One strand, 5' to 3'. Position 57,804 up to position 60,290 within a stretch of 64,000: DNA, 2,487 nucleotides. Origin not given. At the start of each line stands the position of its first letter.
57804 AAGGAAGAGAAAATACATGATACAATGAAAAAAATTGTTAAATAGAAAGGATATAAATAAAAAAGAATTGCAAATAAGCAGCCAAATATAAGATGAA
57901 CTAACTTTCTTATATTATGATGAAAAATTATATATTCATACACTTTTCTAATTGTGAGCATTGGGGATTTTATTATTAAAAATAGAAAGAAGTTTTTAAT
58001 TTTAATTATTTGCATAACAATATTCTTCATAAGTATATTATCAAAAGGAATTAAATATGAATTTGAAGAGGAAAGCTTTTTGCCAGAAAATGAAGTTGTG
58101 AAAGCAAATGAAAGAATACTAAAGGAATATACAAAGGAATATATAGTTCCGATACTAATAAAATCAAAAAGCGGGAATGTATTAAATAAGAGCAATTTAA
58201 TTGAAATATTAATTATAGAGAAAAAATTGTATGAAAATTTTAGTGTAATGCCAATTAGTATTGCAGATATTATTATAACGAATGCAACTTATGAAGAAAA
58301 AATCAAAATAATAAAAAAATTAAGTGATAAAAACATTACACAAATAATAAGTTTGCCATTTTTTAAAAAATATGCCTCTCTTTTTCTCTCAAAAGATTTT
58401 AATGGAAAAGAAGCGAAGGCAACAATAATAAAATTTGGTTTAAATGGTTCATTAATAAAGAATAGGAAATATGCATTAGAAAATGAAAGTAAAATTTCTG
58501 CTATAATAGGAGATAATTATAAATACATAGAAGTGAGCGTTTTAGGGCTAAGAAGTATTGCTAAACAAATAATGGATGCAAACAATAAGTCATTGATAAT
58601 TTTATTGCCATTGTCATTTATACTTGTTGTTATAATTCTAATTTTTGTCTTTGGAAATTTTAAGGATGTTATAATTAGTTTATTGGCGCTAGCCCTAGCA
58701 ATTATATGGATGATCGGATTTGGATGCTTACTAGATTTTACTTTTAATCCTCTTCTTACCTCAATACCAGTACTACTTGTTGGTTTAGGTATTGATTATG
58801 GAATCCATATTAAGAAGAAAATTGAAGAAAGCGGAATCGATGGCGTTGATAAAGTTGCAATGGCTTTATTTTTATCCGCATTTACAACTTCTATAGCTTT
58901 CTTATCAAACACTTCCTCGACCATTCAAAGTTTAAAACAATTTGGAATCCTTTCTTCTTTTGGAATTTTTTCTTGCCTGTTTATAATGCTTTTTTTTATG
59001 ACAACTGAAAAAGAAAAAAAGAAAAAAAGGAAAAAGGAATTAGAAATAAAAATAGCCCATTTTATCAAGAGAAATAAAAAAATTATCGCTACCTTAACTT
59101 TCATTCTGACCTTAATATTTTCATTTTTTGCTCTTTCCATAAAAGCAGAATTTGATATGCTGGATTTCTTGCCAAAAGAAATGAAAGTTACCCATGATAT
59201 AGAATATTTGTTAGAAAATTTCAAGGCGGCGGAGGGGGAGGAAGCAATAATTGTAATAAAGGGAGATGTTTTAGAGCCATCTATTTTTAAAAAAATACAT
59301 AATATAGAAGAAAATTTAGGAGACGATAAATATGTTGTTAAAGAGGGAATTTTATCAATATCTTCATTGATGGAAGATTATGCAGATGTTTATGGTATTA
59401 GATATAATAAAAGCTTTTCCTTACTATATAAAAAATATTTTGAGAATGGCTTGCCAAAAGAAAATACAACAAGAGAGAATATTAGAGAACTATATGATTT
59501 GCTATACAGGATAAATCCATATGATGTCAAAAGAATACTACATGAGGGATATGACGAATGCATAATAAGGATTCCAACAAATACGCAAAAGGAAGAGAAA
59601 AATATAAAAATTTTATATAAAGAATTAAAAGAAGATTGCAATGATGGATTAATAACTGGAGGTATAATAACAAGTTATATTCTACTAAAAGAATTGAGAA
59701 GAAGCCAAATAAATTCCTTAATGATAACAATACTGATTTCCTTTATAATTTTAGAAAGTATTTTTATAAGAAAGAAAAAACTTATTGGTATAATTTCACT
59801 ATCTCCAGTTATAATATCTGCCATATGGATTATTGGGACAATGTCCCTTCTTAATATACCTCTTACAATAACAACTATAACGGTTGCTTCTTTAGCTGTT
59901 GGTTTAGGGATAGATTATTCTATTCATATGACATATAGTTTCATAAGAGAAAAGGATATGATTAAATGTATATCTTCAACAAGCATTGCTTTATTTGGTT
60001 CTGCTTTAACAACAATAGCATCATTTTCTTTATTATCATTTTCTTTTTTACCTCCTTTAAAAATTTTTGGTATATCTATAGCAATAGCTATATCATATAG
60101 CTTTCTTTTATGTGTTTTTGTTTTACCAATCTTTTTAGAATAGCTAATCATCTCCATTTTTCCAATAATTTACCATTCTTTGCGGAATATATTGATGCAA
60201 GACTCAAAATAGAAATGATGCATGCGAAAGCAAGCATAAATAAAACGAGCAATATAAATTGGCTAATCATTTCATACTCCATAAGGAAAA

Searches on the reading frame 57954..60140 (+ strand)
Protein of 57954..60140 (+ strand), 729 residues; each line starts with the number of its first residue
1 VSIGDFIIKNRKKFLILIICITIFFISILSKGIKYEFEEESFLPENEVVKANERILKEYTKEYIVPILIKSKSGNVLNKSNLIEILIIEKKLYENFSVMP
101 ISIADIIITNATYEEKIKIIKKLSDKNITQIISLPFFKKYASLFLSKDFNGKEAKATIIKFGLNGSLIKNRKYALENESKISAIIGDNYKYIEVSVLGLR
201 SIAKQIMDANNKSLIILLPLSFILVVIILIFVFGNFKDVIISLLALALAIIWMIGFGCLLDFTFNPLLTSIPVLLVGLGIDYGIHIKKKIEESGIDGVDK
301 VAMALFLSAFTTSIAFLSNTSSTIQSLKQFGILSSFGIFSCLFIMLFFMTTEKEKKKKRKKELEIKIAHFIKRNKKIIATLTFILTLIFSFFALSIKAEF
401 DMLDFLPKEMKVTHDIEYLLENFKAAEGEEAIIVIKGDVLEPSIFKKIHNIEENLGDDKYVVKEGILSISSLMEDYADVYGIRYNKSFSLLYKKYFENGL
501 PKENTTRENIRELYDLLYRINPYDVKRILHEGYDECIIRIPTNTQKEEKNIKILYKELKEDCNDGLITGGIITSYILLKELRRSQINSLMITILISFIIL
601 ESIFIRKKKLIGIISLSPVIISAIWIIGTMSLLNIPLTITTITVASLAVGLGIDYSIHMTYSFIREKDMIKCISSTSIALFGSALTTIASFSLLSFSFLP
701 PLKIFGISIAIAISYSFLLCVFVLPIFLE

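Call 87: search_protein_families(library=ncbifam, proteins=[window:57954-60140:+], max_evalue=0.01)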
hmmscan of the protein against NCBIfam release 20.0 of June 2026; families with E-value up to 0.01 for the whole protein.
window:57954-60140:+ (729 aa): 5 families
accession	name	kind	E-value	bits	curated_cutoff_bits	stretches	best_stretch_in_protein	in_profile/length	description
TIGR00921.1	2A067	subfamily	1.2e-52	178.9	351.9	2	373-728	2-343/733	hydrophobe/amphiphile efflux-3 (HAE3) family transporter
TIGR00833.1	actII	subfamily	5e-28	97.9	874.7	3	567-726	157-327/910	MMPL family RND transporter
TIGR03480.1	HpnN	hypoth_equivalog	1.9e-27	95.7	751.85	2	190-416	247-489/862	hopanoid biosynthesis associated RND transporter like protein HpnN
NF045600.2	BstA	equivalog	9.2e-06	23.8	1400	0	212-294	285-367/903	sterol transporter cytoplasmic membrane protein BstA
TIGR04370.1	glyco_rpt_poly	subfamily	0.0048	15.9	40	1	306-396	19-111/396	oligosaccharide repeat unit polymerase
